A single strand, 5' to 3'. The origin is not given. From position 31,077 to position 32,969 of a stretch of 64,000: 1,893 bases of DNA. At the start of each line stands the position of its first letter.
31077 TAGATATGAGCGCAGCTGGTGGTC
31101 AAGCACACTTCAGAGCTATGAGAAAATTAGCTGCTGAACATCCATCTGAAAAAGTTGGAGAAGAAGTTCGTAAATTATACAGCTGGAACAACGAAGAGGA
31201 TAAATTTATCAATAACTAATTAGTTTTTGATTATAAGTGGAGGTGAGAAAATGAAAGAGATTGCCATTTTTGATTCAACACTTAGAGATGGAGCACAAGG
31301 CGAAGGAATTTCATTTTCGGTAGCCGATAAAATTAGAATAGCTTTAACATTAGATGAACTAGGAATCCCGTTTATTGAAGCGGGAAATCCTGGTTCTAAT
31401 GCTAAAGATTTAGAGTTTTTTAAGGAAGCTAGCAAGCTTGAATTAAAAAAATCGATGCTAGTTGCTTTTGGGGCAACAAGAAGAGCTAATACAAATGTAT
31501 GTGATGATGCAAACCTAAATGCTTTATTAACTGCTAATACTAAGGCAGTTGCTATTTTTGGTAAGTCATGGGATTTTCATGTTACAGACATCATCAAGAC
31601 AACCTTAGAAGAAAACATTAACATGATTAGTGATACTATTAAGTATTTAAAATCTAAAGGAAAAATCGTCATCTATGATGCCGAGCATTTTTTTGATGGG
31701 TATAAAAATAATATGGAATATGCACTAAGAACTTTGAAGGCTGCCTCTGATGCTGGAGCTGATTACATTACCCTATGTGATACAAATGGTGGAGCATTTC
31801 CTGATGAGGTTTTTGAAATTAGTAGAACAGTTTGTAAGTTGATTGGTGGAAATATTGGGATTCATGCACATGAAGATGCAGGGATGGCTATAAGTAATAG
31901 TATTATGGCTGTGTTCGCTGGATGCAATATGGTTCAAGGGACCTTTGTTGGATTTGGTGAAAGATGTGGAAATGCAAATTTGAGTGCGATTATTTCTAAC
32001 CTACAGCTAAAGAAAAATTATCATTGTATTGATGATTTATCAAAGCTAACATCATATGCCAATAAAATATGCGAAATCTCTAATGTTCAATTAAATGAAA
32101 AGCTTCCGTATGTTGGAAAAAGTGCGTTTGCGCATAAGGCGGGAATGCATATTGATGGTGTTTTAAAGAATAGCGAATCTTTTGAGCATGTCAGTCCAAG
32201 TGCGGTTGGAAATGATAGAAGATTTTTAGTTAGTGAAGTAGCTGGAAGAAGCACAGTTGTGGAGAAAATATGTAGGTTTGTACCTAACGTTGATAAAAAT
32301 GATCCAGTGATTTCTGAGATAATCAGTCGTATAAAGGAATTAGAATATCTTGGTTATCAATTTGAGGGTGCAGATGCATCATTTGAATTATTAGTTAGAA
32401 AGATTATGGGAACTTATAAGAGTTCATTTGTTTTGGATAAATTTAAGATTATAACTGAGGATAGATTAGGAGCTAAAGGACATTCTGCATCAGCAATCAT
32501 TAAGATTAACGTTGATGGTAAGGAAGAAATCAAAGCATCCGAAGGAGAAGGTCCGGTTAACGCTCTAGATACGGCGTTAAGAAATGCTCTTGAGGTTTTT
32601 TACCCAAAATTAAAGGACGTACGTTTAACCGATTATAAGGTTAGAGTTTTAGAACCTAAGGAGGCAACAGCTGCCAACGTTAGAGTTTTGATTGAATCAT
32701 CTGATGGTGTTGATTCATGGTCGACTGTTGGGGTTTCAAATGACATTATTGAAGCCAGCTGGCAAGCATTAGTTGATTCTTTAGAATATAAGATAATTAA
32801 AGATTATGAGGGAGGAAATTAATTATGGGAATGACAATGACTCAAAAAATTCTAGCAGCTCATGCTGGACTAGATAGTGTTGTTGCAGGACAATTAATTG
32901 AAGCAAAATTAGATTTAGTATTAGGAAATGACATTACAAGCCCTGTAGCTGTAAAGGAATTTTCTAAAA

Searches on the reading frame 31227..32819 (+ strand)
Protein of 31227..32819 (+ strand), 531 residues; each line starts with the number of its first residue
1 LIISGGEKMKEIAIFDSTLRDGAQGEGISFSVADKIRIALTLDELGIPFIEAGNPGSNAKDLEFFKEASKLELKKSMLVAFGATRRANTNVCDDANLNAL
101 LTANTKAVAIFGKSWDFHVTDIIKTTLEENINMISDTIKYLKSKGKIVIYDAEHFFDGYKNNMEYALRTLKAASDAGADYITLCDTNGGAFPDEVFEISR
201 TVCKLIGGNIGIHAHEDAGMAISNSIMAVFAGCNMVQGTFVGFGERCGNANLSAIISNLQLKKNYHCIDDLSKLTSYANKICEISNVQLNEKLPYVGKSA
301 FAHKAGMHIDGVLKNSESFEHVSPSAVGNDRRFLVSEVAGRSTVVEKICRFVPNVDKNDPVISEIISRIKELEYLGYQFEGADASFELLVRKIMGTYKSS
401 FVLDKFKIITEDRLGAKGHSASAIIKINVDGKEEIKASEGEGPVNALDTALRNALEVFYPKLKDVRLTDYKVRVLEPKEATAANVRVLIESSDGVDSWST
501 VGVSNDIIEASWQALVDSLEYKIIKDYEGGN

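Call 74: search_protein_families(library=pfam, proteins=[window:31227-32819:+], max_evalue=0.00001)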
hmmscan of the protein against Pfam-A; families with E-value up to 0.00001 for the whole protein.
window:31227-32819:+ (531 aa): 3 families
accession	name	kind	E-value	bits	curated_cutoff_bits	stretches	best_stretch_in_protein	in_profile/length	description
PF00682.25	HMGL-like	-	6.1e-46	157.4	29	1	12-279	2-258/260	HMGL-like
PF08502.15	LeuA_dimer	-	1.1e-28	100.2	24.9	1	381-521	2-129/131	LeuA allosteric (dimerisation) domain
PF22617.1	HCS_D2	-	6.5e-14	52.5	27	1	296-372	2-77/82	Homocitrate synthase post-HMGL domain-like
